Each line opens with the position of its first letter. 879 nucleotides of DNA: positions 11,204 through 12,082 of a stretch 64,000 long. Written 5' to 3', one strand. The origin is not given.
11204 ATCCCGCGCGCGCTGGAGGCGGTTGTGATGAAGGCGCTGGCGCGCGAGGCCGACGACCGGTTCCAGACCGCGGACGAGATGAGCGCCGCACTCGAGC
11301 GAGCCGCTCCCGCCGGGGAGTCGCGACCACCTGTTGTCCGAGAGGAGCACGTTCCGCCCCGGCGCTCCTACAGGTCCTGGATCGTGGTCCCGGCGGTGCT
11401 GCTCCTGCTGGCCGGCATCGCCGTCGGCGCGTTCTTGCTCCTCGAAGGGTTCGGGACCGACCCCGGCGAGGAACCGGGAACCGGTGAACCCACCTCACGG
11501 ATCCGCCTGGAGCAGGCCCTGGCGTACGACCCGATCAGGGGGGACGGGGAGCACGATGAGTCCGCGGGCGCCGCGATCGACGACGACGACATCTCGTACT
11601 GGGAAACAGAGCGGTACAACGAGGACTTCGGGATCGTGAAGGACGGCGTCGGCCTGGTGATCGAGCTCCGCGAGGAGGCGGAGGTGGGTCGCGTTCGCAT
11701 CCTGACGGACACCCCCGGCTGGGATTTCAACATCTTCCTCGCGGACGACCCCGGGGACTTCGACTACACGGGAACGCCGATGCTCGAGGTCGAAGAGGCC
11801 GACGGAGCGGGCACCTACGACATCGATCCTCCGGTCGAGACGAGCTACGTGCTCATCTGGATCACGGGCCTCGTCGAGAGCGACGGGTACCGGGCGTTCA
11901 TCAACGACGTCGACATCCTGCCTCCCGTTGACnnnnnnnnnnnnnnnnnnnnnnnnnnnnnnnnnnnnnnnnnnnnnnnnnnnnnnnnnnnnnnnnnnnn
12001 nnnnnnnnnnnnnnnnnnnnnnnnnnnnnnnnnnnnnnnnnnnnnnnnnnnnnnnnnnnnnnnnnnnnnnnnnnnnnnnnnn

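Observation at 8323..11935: Split MurJ / Ser-Thr kinase arrangement with an intervening TadE-like gene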

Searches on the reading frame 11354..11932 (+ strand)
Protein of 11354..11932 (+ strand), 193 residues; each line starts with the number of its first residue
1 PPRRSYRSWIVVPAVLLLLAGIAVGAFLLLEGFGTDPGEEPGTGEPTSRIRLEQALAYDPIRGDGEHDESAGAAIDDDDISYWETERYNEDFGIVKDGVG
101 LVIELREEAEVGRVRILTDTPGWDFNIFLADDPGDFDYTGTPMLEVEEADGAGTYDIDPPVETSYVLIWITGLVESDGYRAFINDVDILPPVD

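Call 5: search_solved_structures(query=window:11447-11932:+, max_evalue=10, show_alignments=3)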
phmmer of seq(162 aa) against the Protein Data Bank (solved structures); distinct sequences matched with E-value up to 10: 0.

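Call 7: find_homologous_proteins(query=window:11354-11932:+, max_evalue=0.001)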
Query seq(193 aa) (193 aa): 4 proteins with E <= 0.001 among 1512 candidates.
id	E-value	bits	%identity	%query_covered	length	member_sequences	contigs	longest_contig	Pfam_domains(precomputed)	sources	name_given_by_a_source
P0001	6.8e-84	299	71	99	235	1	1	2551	-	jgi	jgi:hypothetical protein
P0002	1.6e-49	187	51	99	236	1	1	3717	-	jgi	jgi:hypothetical protein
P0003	4.9e-13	67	30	83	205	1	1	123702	-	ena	-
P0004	4.6e-11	61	41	67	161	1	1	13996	-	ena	-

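Call 13: find_encoding_contigs(protein=P0003, flank=10000, max_places=3)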
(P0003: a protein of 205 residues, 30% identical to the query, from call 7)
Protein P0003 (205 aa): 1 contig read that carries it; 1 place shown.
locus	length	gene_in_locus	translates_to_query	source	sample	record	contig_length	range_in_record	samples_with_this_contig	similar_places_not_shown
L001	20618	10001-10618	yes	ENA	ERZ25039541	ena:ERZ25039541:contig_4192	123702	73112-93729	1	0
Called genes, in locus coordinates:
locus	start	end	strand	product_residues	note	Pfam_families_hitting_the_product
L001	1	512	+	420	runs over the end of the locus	PF19295:SufBD_N, PF01458:SUFBD_core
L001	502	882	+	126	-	PF00903:Glyoxalase, PF13669:Glyoxalase_4 (weak)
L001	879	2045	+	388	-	PF01458:SUFBD_core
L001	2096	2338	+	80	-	-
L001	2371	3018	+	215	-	PF13489:Methyltransf_23 (weak), PF08241:Methyltransf_11 (weak), PF13649:Methyltransf_25 (weak)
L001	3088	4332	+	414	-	PF00266:Aminotran_5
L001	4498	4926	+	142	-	PF01592:NifU_N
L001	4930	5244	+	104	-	PF00355:Rieske, PF13806:Rieske_2, PF22543:Rieske_4 (weak)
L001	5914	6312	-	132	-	-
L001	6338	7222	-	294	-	PF01073:3Beta_HSD, PF01370:Epimerase, PF02254:TrkA_N (weak), PF02719:Polysacc_synt_2 (weak), PF04321:RmlD_sub_bind, PF05368:NmrA, PF13460:NAD_binding_10, PF16363:GDP_Man_Dehyd (weak)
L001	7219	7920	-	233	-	PF06559:DCD_N, PF22769:DCD, PF22569:DCD_C, PF00692:dUTPase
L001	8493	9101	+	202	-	PF00202:Aminotran_3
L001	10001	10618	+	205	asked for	-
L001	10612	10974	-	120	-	PF07478:Dala_Dala_lig_C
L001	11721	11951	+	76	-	-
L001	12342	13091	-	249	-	PF00069:Pkinase, PF07714:PK_Tyr_Ser-Thr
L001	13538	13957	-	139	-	PF00905:Transpeptidase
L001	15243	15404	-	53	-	PF01098:FTSW_RODA_SPOVE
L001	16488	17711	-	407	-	PF00481:PP2C, PF13672:PP2C_2, PF07228:SpoIIE (weak)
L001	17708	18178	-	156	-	PF16697:Yop-YscD_cpl, PF00498:FHA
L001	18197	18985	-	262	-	PF12401:FhaA_N, PF16697:Yop-YscD_cpl, PF00498:FHA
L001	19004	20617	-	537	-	PF00069:Pkinase, PF01636:APH (faint), PF07714:PK_Tyr_Ser-Thr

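Call 14: find_encoding_contigs(protein=P0004, flank=10000, max_places=3)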
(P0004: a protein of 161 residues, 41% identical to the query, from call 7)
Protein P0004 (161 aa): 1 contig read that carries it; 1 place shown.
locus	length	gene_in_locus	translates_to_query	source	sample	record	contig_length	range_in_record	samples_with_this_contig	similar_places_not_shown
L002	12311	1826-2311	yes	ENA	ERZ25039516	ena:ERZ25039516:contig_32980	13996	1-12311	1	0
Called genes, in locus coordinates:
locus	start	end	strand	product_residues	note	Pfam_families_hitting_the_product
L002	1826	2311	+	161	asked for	-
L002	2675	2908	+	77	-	PF08281:Sigma70_r4_2, PF04545:Sigma70_r4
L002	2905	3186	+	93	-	-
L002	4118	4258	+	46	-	-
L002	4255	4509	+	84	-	-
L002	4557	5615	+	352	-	PF00890:FAD_binding_2 (weak), PF01266:DAO (faint), PF07992:Pyr_redox_2, PF13738:Pyr_redox_3 (faint), PF07992:Pyr_redox_2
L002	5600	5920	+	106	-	PF00085:Thioredoxin, PF14595:Thioredoxin_9 (weak), PF13098:Thioredoxin_2, PF13905:Thioredoxin_8 (faint)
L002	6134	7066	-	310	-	PF02195:ParB_N, PF17762:HTH_ParB, PF23552:ParB_C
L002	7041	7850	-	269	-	PF00142:Fer4_NifH, PF01656:CbiA, PF02374:ArsA_ATPase (weak), PF06564:CBP_BcsQ, PF09140:MipZ (weak), PF10609:ParA, PF13614:AAA_31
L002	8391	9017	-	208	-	PF02527:GidB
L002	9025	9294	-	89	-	PF01424:R3H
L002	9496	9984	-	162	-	-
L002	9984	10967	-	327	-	PF02096:60KD_IMP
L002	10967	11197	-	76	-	PF01809:YidD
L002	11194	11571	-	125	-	PF00825:Ribonuclease_P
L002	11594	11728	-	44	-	PF00468:Ribosomal_L34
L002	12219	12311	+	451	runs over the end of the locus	PF11638:DnaA_N, PF00308:Bac_DnaA, PF01695:IstB_IS21 (weak), PF00004:AAA (weak), PF13401:AAA_22 (faint), PF08299:Bac_DnaA_C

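Call 25: search_protein_families(library=pfam, proteins=[window:11447-11932:+, P0003, P0004], max_evalue=10)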
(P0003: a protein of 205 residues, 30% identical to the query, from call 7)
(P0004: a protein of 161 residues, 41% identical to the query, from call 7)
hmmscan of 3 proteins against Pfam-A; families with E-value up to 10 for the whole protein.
window:11447-11932:+ (162 aa): 2 families
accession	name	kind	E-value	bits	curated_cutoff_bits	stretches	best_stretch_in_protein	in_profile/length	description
PF00754.31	F5_F8_type_C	-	0.0026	18.3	28.2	1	35-141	11-114/127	F5/8 type C domain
PF20821.2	C1_PlyCB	-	0.06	13.8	30.5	1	142-157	17-32/65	Streptococcus virus C1, PlyCB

P0003 (205 aa): 1 family
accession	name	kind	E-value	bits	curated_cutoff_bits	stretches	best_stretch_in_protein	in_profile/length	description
PF24607.1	CBM_AftD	-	0.081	12.9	27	1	85-111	11-37/149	Arabinofuranosyltransferase D, third carbohydrate binding module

P0004 (161 aa): 0 families

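Call 26: predict_structure(alignment_id=A1)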
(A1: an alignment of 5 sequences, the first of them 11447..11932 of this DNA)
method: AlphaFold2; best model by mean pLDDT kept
length: 162 residues; sequences in the alignment: 5
mean_pLDDT: 68.7   pTM: 0.69
mean pLDDT of the five models: 68.7, 64.3, 62.0, 61.6, 58.8
residues with pLDDT >= 90: 27; 70-90: 67; 50-70: 19; < 50: 49
segments of 3 or more residues with pLDDT < 50: 1-3, 5-16, 32-51, 53-66
pLDDT, mean of each block of 10 residues (from residue 1): 42 55 68 44 35 41 53 87 87 89 81 88 88 89 69 83 72
secondary structure, 60 per line:
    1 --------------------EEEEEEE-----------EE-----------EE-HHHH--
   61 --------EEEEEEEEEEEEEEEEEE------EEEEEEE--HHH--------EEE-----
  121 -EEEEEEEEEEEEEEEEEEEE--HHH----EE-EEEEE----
elements in order: E21-27 H55-58 E69-86 E93-99 E113-115 E122-141 E154-158

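Call 28: fold_search(model_id=the predicted structure, library=pdb)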
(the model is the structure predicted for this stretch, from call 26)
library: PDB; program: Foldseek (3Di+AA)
matches with E <= 10: 1685; with E <= 0.001: 99
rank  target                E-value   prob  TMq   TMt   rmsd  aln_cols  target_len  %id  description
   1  4ui9_L                7.1e-06  1.00  0.54  0.49   8.4       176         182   18  Atomic structure of the human Anaphase-Promoting Complex (released 2015-06-17)
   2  5l9u_L                7.5e-06  1.00  0.56  0.52   8.3       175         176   18  Model of human Anaphase-promoting complex/Cyclosome (APC/C-CDH1) with a cross linked Ubiquitin variant-substrate-UBE2C (released 2016-09-14)
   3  5l9t_L                9.8e-06  1.00  0.55  0.53   6.8       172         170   17  Model of human Anaphase-promoting complex/Cyclosome (APC/C-CDH1) with E2 UBE2S poised for polyubiquitination where UBE (released 2016-10-26)
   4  2jda_B                1.1e-05  1.00  0.59  0.67   5.3       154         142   18  Structure of a pectin binding carbohydrate binding module determined in an monoclinic crystal form. (released 2007-01-16)
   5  2yc4_A                1.2e-05  1.00  0.52  0.62   3.3       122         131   18  Intraflagellar Transport Complex 25-27 from Chlamydomonas (released 2011-03-23)
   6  8tar_L                1.2e-05  1.00  0.55  0.49   8.5       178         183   18  APC/C-CDH1-UBE2C-Ubiquitin-CyclinB-NTD (released 2023-09-27)
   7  5g04_L                1.4e-05  1.00  0.54  0.49   8.5       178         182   17  Structure of the human APC-Cdc20-Hsl1 complex (released 2016-05-25)
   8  3ggl                  1.5e-05  1.00  0.54  0.54   7.4       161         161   15  X-Ray Structure of the C-terminal domain (277-440) of Putative chitobiase from Bacteroides thetaiotaomicron. Northeast S (released 2009-03-31)
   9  5zu6                  1.6e-05  1.00  0.55  0.58   4.5       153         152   14  A CBM32 derived from alginate lyase B (AlyB-OU02) (released 2018-06-20)
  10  4a42_B                1.8e-05  1.00  0.51  0.64   3.3       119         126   11  CpGH89CBM32-6 produced by Clostridium perfringens (released 2012-04-04)
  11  4a4a_A                2.2e-05  1.00  0.50  0.11   7.4       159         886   18  CpGH89 (E483Q, E601Q), from Clostridium perfringens, in complex with its substrate GlcNAc-alpha-1,4-galactose (released 2012-04-04)
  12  7d29                  2.3e-05  1.00  0.59  0.70   4.7       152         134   18  CBM32 of AlyQ (released 2020-12-30)
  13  4a44                  2.3e-05  1.00  0.58  0.66   3.9       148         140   16  CpGH89CBM32-5, from Clostridium perfringens, in complex with the Tn Antigen (released 2012-04-04)
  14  7mfk                  2.3e-05  1.00  0.53  0.12   7.0       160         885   18  Structure of the Clostridium perfringens GH89 in complex with alpha-HNJNAc (released 2021-07-28)
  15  3mo4_B                2.7e-05  1.00  0.55  0.21   4.4       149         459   14  The crystal structure of an alpha-(1-3,4)-fucosidase from Bifidobacterium longum subsp. infantis ATCC 15697 (released 2010-05-12)
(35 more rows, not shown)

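Call 29: search_protein_representatives(alignment_id=A1)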
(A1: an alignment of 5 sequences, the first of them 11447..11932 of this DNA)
Query: 5 sequences, 218 profile positions. Proteins with E-value up to 0.001 (for the whole library): 4480; up to 1e-10: 2947; up to 1e-30: 172. The best 150 are listed.
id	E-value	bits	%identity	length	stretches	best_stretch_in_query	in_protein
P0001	7.1e-105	365.7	-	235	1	1-218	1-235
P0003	1.1e-82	293.1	-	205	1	1-216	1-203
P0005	6.9e-61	221.9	-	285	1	19-215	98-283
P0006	5.9e-53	196.0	-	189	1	34-215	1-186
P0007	8.6e-48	179.1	-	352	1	2-215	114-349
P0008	1.1e-46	175.5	-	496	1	1-216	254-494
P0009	1.0e-45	172.3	-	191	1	34-215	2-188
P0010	1.9e-44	168.1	-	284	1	2-214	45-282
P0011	8.6e-41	156.2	-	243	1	10-213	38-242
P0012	2.3e-40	154.8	-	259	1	5-213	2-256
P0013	3.7e-40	154.1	-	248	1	2-213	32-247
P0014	2.3e-39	151.6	-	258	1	2-213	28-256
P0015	3.3e-39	151.0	-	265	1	6-212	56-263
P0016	5.2e-39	150.4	-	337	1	2-214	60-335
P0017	7.8e-39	149.8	-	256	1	14-212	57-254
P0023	1.6e-37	145.5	-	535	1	5-212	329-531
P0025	2.7e-37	144.8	-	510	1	2-214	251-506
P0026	3.2e-37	144.5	-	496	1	29-213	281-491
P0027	3.8e-37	144.3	-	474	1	1-213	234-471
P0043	1.4e-34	135.9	-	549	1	13-214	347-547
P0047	1.7e-34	135.6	-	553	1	1-210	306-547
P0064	8.9e-34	133.3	-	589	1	26-215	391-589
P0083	3.4e-33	131.4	-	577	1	4-212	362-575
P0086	4.0e-33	131.2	-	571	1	11-212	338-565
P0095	7.5e-33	130.2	-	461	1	2-216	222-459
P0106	1.1e-32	129.7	-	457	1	7-211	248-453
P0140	2.1e-31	125.5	-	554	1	7-214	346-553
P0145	2.5e-31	125.3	-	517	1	21-213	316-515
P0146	3.2e-31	124.9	-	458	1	27-213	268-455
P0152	3.9e-31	124.7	-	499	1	26-213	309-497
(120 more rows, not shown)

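Call 30: search_protein_families(library=pfam, proteins=[P0008, P0023, P0025, P0027, P0043, P0047, P0064, P0083, P0086, P0140], max_evalue=0.01)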
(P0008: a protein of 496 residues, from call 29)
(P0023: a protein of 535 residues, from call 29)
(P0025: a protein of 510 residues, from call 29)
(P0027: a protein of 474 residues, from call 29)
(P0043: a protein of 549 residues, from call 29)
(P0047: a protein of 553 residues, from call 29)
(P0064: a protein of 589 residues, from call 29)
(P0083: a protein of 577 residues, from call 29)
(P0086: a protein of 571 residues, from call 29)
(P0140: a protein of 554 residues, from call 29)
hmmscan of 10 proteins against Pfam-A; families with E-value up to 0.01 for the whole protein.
P0008 (496 aa): 4 families
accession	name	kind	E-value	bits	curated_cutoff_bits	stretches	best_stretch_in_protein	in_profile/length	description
PF00069.31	Pkinase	-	5.9e-47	160.7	31.7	1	19-226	2-205/263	Protein kinase domain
PF07714.23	PK_Tyr_Ser-Thr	-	4.3e-32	111.9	23.1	1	20-224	3-211/258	Protein tyrosine and serine/threonine kinase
PF01636.29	APH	-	1.1e-05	25.7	23.2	1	132-178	165-212/239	Phosphotransferase enzyme family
PF03109.22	ABC1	-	2.6e-05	23.9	22.9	1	92-164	144-215/244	ABC1 atypical kinase-like domain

P0023 (535 aa): 4 families
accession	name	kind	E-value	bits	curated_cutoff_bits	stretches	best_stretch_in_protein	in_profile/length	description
PF00069.31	Pkinase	-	1.1e-45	156.5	31.7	1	14-262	1-252/263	Protein kinase domain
PF07714.23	PK_Tyr_Ser-Thr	-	5e-32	111.7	23.1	1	16-261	3-248/258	Protein tyrosine and serine/threonine kinase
PF03109.22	ABC1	-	0.00024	20.8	22.9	1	88-162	144-217/244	ABC1 atypical kinase-like domain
PF01636.29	APH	-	0.0015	18.8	23.2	0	129-157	166-195/239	Phosphotransferase enzyme family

P0025 (510 aa): 4 families
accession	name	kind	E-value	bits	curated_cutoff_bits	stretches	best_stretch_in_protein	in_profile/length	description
PF00069.31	Pkinase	-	3.1e-51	174.7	31.7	1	16-269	3-260/263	Protein kinase domain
PF07714.23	PK_Tyr_Ser-Thr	-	1.3e-36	126.7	23.1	1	18-265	5-253/258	Protein tyrosine and serine/threonine kinase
PF03109.22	ABC1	-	2e-10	40.7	22.9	1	48-161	109-216/244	ABC1 atypical kinase-like domain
PF01636.29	APH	-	2.7e-05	24.5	23.2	0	129-168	166-206/239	Phosphotransferase enzyme family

P0027 (474 aa): 7 families
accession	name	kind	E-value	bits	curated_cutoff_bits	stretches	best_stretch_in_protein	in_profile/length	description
PF00069.31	Pkinase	-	2.8e-44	151.9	31.7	1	2-246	13-253/263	Protein kinase domain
PF07714.23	PK_Tyr_Ser-Thr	-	3.9e-33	115.3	23.1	1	8-245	23-249/258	Protein tyrosine and serine/threonine kinase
PF06293.20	Kdo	-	4.2e-06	26.8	21.3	1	42-137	70-167/207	Lipopolysaccharide kinase (Kdo/WaaP) family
PF14531.12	Kinase-like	-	2.7e-05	24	25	1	79-241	136-286/289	Kinase-like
PF03109.22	ABC1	-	5.3e-05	22.9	22.9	1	62-146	142-221/244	ABC1 atypical kinase-like domain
PF01636.29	APH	-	0.00064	20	23.2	0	38-106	45-109/239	Phosphotransferase enzyme family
PF11985.13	Phage_Mu_Gp27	-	0.0087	16.9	28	0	37-115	55-133/173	Bacteriophage Mu, Gp27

P0043 (549 aa): 5 families
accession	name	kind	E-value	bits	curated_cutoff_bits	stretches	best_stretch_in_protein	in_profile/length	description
PF00069.31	Pkinase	-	2.4e-49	168.5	31.7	1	6-211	1-201/263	Protein kinase domain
PF07714.23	PK_Tyr_Ser-Thr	-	1.5e-33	116.7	23.1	1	8-253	3-248/258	Protein tyrosine and serine/threonine kinase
PF03109.22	ABC1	-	8.7e-07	28.8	22.9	1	44-156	113-219/244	ABC1 atypical kinase-like domain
PF01636.29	APH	-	9e-06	26.1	23.2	1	12-121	5-108/239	Phosphotransferase enzyme family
PF20088.4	DUF6480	-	0.0022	18.3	25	0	339-382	28-71/78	Family of unknown function (DUF6480)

P0047 (553 aa): 7 families
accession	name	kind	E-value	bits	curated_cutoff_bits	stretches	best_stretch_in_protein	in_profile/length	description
PF00069.31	Pkinase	-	1.9e-45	155.8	31.7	1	66-320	1-255/263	Protein kinase domain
PF07714.23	PK_Tyr_Ser-Thr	-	1.5e-29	103.5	23.1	1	68-317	3-249/258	Protein tyrosine and serine/threonine kinase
PF03109.22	ABC1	-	1.1e-08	34.9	22.9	1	128-212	134-217/244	ABC1 atypical kinase-like domain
PF24607.1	CBM_AftD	-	0.00031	20.8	27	1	436-490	22-71/149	Arabinofuranosyltransferase D, third carbohydrate binding module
PF14531.12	Kinase-like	-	0.00089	19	25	0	179-278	162-259/289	Kinase-like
PF01636.29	APH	-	0.0041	17.3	23.2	0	175-207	161-195/239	Phosphotransferase enzyme family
PF22633.2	F5_F8_type_C_2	-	0.0042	18.1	27.8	1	436-531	2-89/91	NedA-like, galactose-binding domain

P0064 (589 aa): 3 families
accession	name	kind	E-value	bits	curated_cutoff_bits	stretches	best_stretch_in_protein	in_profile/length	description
PF00069.31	Pkinase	-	2e-46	159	31.7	1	18-266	1-252/263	Protein kinase domain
PF07714.23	PK_Tyr_Ser-Thr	-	9.2e-32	110.8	23.1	1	19-265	2-248/258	Protein tyrosine and serine/threonine kinase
PF03109.22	ABC1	-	4.2e-06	26.5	22.9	1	87-169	139-220/244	ABC1 atypical kinase-like domain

P0083 (577 aa): 5 families
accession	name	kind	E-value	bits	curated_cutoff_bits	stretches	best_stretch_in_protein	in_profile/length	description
PF00069.31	Pkinase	-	1.4e-37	130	31.7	1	12-265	1-251/263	Protein kinase domain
PF07714.23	PK_Tyr_Ser-Thr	-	1.7e-25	90.3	23.1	1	14-265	3-248/258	Protein tyrosine and serine/threonine kinase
PF03109.22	ABC1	-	8.3e-06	25.6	22.9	1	90-169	140-220/244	ABC1 atypical kinase-like domain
PF06293.20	Kdo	-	0.0024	17.8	21.3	1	40-153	42-155/207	Lipopolysaccharide kinase (Kdo/WaaP) family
PF01636.29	APH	-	0.0048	17.1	23.2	0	16-134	3-109/239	Phosphotransferase enzyme family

P0086 (571 aa): 4 families
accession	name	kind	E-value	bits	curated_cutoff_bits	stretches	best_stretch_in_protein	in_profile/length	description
PF00069.31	Pkinase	-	2.6e-45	155.3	31.7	1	49-298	2-257/263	Protein kinase domain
PF07714.23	PK_Tyr_Ser-Thr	-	1.9e-29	103.2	23.1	1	54-293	7-249/258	Protein tyrosine and serine/threonine kinase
PF03109.22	ABC1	-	2.1e-07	30.8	22.9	1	121-195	144-217/244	ABC1 atypical kinase-like domain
PF01636.29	APH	-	0.0052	17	23.2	0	151-189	154-194/239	Phosphotransferase enzyme family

P0140 (554 aa): 4 families
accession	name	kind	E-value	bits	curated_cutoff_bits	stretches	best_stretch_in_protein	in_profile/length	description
PF00069.31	Pkinase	-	4.7e-46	157.8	31.7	1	25-273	1-252/263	Protein kinase domain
PF07714.23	PK_Tyr_Ser-Thr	-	5.8e-32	111.5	23.1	1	27-273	3-249/258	Protein tyrosine and serine/threonine kinase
PF03109.22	ABC1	-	1.9e-06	27.6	22.9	1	96-176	141-220/244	ABC1 atypical kinase-like domain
PF01636.29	APH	-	0.00088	19.5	23.2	0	40-140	14-108/239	Phosphotransferase enzyme family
